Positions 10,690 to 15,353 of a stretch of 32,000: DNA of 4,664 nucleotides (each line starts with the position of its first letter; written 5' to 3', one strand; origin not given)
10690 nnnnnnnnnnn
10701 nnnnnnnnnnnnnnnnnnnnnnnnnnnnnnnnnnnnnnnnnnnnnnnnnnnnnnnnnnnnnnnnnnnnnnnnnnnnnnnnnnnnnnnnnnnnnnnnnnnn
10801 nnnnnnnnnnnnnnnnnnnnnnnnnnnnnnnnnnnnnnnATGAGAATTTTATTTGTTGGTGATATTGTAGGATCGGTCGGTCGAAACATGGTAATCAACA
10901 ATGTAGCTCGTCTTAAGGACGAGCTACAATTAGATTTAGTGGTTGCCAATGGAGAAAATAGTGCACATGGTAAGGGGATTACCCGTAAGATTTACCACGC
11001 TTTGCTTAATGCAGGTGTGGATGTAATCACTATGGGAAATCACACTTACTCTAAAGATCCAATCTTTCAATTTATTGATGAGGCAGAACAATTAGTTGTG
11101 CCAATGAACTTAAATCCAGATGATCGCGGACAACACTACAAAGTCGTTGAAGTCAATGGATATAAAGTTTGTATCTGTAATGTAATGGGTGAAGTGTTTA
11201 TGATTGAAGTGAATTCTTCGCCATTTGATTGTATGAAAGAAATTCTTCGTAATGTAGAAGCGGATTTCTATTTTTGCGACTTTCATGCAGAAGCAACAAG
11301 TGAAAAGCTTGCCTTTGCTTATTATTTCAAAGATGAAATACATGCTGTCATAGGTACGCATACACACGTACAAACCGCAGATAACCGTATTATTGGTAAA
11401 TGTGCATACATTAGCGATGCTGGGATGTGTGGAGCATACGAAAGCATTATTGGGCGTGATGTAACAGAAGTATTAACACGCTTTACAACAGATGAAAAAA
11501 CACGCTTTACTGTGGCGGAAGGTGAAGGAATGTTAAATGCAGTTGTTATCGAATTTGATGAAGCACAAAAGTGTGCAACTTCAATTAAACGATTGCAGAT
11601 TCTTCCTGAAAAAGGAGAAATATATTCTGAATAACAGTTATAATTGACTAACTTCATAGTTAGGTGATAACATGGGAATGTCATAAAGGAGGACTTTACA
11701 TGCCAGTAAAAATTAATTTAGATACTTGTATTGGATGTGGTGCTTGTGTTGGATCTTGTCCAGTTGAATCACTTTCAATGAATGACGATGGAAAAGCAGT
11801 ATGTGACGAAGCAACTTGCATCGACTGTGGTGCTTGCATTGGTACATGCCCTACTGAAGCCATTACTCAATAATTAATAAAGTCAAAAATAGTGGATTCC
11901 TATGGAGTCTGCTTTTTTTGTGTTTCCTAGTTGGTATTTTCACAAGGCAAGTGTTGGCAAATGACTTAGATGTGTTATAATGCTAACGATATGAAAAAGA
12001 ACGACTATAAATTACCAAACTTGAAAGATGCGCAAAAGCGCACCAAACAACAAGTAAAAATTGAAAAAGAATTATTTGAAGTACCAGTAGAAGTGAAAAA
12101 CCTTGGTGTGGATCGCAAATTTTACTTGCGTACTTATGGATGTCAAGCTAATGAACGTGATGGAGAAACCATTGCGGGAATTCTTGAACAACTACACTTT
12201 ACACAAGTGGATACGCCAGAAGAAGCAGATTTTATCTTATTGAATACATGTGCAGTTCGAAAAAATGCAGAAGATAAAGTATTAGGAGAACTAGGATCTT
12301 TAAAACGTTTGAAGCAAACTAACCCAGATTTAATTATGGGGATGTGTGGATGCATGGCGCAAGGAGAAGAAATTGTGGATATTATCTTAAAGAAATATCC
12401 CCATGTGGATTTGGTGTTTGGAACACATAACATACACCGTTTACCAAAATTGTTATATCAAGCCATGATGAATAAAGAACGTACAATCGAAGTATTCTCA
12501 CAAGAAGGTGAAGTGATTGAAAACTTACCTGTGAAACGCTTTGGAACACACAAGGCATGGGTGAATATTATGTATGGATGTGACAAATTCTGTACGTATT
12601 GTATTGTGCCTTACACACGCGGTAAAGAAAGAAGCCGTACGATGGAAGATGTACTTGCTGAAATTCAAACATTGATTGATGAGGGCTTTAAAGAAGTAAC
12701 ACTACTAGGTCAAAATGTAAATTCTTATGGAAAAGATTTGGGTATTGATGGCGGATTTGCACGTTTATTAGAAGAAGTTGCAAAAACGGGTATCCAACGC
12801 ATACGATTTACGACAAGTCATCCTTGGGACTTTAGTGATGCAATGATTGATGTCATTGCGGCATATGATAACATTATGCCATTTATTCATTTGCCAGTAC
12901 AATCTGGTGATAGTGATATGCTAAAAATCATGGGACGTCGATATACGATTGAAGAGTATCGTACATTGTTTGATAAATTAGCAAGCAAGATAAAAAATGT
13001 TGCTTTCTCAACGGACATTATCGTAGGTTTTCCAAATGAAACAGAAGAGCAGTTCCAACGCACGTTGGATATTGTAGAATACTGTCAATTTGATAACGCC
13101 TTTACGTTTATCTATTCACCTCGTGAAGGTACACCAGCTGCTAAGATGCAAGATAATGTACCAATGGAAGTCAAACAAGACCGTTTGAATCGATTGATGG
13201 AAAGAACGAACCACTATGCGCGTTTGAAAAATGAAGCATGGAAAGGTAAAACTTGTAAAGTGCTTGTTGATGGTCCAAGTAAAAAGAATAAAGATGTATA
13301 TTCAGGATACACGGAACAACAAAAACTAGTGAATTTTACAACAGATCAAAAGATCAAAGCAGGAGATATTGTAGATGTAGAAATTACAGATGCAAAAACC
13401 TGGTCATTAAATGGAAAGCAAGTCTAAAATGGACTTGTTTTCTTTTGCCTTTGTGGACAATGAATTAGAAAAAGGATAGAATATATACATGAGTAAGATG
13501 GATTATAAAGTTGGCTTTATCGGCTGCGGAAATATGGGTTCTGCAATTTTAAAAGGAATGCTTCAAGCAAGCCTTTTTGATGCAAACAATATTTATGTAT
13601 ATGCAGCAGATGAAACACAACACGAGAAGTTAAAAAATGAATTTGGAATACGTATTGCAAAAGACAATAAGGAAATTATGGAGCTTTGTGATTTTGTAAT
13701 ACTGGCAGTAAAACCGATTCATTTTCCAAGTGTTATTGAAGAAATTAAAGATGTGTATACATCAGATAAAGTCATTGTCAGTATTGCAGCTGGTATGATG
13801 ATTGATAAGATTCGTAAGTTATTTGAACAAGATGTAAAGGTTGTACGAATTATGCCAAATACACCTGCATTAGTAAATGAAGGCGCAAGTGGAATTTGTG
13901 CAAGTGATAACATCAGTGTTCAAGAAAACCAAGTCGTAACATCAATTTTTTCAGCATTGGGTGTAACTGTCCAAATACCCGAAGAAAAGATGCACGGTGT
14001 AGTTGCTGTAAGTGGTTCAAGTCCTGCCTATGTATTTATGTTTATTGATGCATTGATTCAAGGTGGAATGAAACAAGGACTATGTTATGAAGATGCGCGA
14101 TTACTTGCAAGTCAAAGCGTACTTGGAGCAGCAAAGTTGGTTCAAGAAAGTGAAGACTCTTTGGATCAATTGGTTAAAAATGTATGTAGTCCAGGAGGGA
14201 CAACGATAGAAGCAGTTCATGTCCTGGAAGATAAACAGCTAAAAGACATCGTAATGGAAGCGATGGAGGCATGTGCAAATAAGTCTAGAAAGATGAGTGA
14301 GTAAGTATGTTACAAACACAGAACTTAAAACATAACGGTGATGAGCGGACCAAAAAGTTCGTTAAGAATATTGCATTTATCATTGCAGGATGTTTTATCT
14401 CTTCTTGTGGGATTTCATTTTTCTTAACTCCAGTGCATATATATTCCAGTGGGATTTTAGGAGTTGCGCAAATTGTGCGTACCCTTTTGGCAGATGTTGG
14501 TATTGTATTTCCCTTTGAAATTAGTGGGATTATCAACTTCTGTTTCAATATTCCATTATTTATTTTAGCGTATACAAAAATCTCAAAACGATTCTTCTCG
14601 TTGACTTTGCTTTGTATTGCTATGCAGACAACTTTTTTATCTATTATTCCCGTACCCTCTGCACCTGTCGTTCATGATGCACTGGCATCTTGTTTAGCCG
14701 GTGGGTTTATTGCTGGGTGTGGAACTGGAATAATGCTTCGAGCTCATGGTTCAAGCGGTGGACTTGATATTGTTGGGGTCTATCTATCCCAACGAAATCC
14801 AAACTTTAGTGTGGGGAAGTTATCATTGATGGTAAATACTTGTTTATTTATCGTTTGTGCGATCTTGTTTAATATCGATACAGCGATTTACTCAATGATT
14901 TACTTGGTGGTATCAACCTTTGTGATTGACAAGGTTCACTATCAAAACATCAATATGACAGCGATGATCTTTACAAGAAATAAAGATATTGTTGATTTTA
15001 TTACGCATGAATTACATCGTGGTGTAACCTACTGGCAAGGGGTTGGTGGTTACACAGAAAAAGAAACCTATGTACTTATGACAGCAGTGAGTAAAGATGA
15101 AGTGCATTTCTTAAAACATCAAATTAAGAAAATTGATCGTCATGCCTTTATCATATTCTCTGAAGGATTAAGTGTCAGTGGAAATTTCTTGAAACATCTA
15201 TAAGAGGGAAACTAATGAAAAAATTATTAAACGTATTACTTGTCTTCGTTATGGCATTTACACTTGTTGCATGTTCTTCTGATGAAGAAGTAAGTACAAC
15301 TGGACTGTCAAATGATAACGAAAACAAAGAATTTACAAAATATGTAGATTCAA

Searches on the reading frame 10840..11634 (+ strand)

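Call 77: search_protein_families(library=pfam, proteins=[window:10840-11634:+], max_evalue=0.00001)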
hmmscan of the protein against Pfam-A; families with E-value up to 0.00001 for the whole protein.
window:10840-11634:+ (264 aa): 2 families
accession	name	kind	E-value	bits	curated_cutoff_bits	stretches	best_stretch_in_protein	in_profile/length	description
PF13277.11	YmdB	-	2.9e-92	309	27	1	4-252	1-253/253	YmdB-like protein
PF00149.33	Metallophos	-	1.3e-07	32.7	21.5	1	1-177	1-190/191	Calcineurin-like phosphoesterase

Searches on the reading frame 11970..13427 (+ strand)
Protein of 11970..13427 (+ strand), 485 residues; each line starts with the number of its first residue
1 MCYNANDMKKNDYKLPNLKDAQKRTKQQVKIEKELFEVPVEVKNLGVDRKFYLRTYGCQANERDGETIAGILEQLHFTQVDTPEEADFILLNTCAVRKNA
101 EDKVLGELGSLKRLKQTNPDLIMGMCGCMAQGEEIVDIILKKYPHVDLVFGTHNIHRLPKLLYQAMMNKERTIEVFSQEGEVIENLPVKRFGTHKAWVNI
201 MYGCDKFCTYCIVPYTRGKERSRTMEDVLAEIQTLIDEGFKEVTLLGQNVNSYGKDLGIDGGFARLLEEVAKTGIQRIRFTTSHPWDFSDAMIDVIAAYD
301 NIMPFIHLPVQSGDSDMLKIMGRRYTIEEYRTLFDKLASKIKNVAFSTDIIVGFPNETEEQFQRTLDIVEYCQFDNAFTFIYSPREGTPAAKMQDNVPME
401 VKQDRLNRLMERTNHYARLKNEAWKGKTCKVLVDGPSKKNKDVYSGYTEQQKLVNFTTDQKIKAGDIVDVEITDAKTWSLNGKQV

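Call 77: search_protein_families(library=pfam, proteins=[window:11970-13427:+], max_evalue=0.00001)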
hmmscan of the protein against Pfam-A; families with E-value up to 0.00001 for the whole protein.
window:11970-13427:+ (485 aa): 3 families
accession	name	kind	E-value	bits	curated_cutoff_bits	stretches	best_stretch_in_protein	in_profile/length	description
PF04055.27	Radical_SAM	-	3.6e-28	99.3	29.5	1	198-367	1-164/166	Radical SAM superfamily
PF00919.26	UPF0004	-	9.4e-28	96.6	27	1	50-151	1-98/98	Uncharacterized protein family UPF0004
PF01938.26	TRAM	-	5.7e-09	36.2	21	1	425-483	4-59/61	TRAM domain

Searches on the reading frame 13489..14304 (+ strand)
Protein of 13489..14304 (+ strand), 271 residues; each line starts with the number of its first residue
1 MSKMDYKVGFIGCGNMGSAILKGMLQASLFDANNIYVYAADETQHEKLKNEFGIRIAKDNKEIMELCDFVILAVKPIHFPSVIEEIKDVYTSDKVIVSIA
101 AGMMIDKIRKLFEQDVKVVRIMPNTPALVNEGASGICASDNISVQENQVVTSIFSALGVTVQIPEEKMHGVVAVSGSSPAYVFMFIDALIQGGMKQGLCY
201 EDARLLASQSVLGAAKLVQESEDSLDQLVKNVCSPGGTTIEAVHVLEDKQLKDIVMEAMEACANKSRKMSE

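Call 77: search_protein_families(library=pfam, proteins=[window:13489-14304:+], max_evalue=0.00001)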
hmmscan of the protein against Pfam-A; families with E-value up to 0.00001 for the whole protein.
window:13489-14304:+ (271 aa): 3 families
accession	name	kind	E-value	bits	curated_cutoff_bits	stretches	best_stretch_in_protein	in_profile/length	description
PF14748.11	P5CR_dimer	-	9.2e-38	129.2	25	1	165-269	1-105/105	Pyrroline-5-carboxylate reductase dimerisation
PF03807.23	F420_oxidored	-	1.1e-21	77.6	21.6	1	7-102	1-94/94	NADP oxidoreductase coenzyme F420-dependent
PF03446.21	NAD_binding_2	-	6e-08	33.3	21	1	7-100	1-93/161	NAD binding domain of 6-phosphogluconate dehydrogenase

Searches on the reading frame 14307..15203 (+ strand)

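Call 77: search_protein_families(library=pfam, proteins=[window:14307-15203:+], max_evalue=0.00001)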
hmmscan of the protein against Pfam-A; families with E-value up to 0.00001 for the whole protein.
window:14307-15203:+ (298 aa): 2 families
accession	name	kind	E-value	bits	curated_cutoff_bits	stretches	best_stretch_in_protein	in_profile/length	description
PF02588.21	YitT_membrane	-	6.6e-48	163.3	24.3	1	22-228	2-199/205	Uncharacterised 5xTM membrane BCR, YitT family COG1284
PF10035.14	DUF2179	-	1.3e-17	63.8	22.8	1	238-292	1-55/55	Uncharacterized protein conserved in bacteria (DUF2179)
